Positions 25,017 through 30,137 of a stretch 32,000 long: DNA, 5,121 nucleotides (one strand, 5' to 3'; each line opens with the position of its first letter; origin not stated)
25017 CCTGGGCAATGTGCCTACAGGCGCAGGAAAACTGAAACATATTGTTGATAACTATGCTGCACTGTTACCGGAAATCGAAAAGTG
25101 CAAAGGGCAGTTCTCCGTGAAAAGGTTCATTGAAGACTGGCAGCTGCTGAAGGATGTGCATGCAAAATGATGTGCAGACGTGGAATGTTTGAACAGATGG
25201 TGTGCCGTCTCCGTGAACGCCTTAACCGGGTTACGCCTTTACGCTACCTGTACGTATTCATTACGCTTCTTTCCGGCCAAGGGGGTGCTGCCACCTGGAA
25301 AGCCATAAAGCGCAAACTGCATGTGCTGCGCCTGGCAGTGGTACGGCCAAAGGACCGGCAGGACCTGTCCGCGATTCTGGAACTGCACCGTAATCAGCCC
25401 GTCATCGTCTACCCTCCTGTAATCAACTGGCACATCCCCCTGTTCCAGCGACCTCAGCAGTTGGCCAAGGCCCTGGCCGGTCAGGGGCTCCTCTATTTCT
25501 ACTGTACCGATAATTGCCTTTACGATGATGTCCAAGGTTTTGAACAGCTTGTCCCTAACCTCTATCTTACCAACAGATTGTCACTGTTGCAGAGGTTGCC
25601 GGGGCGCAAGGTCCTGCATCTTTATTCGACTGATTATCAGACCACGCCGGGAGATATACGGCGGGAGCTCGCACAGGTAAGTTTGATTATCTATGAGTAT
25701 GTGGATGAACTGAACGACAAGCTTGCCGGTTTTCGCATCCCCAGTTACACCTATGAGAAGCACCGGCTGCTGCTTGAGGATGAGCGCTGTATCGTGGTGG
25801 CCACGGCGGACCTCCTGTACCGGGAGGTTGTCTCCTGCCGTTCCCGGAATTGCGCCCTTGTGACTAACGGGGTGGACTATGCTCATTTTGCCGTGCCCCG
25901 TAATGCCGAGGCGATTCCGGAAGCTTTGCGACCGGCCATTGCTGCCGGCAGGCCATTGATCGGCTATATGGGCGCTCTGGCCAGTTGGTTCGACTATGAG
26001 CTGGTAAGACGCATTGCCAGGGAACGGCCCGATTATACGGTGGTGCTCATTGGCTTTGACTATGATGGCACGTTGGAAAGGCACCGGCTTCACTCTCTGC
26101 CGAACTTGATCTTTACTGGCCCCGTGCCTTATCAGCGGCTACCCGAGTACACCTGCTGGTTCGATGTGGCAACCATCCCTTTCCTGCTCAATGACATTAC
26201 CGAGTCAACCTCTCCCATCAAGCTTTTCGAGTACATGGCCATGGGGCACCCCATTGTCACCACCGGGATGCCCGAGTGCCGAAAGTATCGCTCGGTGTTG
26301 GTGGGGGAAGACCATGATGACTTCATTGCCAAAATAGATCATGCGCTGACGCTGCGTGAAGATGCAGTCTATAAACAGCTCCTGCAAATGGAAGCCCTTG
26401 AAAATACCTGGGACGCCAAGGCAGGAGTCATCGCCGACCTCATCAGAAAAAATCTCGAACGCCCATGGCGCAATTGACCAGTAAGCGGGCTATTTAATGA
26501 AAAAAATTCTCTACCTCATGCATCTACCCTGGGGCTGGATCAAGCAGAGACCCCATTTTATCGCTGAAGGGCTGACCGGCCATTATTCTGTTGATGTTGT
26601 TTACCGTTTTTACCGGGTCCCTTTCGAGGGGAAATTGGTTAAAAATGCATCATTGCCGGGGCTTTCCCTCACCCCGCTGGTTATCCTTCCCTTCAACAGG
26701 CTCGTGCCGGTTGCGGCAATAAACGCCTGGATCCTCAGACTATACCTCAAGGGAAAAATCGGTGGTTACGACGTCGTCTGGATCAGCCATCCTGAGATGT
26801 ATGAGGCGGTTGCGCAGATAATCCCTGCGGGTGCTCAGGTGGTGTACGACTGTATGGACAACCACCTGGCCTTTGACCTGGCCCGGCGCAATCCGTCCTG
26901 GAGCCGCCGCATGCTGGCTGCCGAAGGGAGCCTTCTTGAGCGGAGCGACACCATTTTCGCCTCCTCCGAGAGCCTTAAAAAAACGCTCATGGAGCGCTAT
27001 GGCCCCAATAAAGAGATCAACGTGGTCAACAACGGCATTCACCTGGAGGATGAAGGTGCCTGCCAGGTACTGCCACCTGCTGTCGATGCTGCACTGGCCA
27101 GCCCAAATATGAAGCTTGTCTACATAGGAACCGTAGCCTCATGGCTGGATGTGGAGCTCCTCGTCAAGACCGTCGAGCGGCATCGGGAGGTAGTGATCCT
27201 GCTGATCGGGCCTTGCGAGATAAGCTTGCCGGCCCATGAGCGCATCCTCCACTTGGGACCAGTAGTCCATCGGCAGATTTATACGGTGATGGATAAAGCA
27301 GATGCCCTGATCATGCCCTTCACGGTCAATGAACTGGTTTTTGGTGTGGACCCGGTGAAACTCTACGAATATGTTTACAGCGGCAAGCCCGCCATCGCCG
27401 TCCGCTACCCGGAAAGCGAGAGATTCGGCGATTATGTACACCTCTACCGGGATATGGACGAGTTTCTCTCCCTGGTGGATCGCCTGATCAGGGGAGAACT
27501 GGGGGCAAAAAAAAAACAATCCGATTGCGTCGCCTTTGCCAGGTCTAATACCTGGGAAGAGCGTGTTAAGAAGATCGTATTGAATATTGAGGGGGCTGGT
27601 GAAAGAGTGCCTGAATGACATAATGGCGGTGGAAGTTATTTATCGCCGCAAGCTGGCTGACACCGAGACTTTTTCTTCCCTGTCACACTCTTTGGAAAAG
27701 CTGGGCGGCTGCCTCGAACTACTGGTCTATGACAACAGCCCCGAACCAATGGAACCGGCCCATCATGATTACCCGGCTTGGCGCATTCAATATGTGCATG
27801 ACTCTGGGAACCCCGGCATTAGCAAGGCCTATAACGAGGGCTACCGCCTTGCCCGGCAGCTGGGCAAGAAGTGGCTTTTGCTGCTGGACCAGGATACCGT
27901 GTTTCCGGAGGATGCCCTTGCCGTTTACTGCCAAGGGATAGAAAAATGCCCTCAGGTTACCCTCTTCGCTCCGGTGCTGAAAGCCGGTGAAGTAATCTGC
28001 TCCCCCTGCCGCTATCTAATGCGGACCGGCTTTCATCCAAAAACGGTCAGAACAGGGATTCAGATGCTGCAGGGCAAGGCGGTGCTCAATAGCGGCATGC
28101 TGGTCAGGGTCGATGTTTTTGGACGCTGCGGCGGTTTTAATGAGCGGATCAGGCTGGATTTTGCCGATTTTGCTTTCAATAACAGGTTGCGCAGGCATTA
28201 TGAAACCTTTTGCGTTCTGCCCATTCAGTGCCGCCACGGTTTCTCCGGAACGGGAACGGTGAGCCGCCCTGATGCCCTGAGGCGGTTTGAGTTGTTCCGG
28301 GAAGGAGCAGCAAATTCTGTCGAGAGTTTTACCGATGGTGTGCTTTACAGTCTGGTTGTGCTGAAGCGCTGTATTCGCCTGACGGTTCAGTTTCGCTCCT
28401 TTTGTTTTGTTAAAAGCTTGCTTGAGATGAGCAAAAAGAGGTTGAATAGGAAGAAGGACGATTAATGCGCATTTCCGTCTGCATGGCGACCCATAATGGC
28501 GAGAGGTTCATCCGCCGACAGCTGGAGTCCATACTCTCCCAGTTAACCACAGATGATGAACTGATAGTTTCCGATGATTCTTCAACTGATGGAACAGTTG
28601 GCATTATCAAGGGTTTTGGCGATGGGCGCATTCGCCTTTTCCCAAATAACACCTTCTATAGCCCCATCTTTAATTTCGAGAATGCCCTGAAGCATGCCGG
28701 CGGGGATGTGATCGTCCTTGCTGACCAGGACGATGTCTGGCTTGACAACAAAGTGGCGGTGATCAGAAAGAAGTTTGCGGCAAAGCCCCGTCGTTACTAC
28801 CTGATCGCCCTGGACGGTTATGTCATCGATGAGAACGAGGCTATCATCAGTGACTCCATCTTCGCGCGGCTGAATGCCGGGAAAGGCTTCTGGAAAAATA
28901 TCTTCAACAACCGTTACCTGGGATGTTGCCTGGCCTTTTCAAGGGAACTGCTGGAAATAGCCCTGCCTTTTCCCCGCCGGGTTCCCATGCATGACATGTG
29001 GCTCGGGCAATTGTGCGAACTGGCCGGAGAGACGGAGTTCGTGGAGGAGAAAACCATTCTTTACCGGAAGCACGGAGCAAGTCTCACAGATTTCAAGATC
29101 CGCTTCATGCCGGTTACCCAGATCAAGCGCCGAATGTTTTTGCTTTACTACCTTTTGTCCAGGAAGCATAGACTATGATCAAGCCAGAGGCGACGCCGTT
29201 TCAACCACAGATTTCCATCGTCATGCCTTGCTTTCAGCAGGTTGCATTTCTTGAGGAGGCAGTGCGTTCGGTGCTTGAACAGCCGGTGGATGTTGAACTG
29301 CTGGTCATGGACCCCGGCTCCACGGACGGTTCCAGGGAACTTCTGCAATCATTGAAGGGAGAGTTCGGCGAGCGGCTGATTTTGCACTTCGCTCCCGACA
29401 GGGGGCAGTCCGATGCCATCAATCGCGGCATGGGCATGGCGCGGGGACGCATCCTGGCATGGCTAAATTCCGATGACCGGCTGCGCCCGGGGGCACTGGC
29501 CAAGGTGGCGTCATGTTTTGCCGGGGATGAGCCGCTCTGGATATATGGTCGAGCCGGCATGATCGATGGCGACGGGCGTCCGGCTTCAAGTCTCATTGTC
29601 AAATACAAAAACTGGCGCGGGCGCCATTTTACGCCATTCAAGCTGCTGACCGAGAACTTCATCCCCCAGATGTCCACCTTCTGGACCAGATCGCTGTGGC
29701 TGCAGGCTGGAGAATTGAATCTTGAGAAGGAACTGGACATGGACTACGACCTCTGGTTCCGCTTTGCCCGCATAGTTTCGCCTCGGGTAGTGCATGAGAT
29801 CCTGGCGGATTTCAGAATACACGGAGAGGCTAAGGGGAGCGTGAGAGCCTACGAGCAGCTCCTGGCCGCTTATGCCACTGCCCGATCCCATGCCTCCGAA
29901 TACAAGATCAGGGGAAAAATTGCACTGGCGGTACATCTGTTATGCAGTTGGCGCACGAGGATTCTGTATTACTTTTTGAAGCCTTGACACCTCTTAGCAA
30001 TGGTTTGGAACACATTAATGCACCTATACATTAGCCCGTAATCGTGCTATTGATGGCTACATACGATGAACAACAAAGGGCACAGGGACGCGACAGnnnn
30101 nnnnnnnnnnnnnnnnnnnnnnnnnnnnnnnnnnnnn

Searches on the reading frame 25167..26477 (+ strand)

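Call 69: search_protein_families(library=pfam, proteins=[window:25167-26477:+], max_evalue=0.00001)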
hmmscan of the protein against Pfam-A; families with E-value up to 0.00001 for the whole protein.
window:25167-26477:+ (436 aa): 1 family
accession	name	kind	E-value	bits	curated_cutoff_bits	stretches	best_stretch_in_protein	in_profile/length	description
PF13692.12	Glyco_trans_1_4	-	8.7e-13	49.2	27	1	277-394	22-140/142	Glycosyl transferases group 1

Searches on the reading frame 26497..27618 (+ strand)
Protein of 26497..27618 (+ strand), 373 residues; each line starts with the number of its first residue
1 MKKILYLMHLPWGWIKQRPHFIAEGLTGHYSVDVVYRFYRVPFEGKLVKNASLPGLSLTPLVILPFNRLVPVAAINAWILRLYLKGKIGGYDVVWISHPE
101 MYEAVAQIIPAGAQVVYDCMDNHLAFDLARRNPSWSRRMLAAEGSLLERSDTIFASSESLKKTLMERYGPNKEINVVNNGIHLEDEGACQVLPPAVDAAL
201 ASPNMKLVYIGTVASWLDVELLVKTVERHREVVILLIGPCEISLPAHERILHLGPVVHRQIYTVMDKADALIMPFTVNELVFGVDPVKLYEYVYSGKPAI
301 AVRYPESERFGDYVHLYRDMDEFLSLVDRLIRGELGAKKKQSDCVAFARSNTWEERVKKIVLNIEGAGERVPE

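Call 69: search_protein_families(library=pfam, proteins=[window:26497-27618:+], max_evalue=0.00001)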
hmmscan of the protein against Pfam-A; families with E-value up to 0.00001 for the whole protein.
window:26497-27618:+ (373 aa): 2 families
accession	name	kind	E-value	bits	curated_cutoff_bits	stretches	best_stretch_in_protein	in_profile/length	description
PF13439.12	Glyco_transf_4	-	7.1e-09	36.4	28.5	1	23-184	12-169/170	Glycosyltransferase Family 4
PF13579.12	Glyco_trans_4_4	-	2.6e-06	28.3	29.7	1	76-180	59-158/158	Glycosyl transferase 4-like domain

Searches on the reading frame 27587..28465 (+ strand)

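Call 69: search_protein_families(library=pfam, proteins=[window:27587-28465:+], max_evalue=0.00001)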
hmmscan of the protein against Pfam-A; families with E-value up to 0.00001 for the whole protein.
window:27587-28465:+ (292 aa): 1 family
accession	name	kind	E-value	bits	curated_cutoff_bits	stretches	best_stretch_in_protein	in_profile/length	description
PF00535.33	Glycos_transf_2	-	4.4e-06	27.2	23.3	1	48-120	34-105/168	Glycosyl transferase family 2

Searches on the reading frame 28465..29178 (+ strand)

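Call 69: search_protein_families(library=pfam, proteins=[window:28465-29178:+], max_evalue=0.00001)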
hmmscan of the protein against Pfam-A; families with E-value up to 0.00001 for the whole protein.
window:28465-29178:+ (237 aa): 2 families
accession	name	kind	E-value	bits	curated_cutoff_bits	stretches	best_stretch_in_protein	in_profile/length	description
PF00535.33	Glycos_transf_2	-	4.4e-22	79.2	23.3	1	4-163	1-164/168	Glycosyl transferase family 2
PF13641.12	Glyco_tranf_2_3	-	4e-06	27.4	27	1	3-95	3-102/230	Glycosyltransferase like family 2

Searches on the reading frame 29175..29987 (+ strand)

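Call 69: search_protein_families(library=pfam, proteins=[window:29175-29987:+], max_evalue=0.00001)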
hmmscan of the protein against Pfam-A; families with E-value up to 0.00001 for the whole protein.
window:29175-29987:+ (270 aa): 2 families
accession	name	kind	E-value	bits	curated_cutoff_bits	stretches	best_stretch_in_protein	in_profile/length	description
PF00535.33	Glycos_transf_2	-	5.1e-21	75.8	23.3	1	14-160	1-147/168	Glycosyl transferase family 2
PF13641.12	Glyco_tranf_2_3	-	5e-08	33.7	27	1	11-138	1-133/230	Glycosyltransferase like family 2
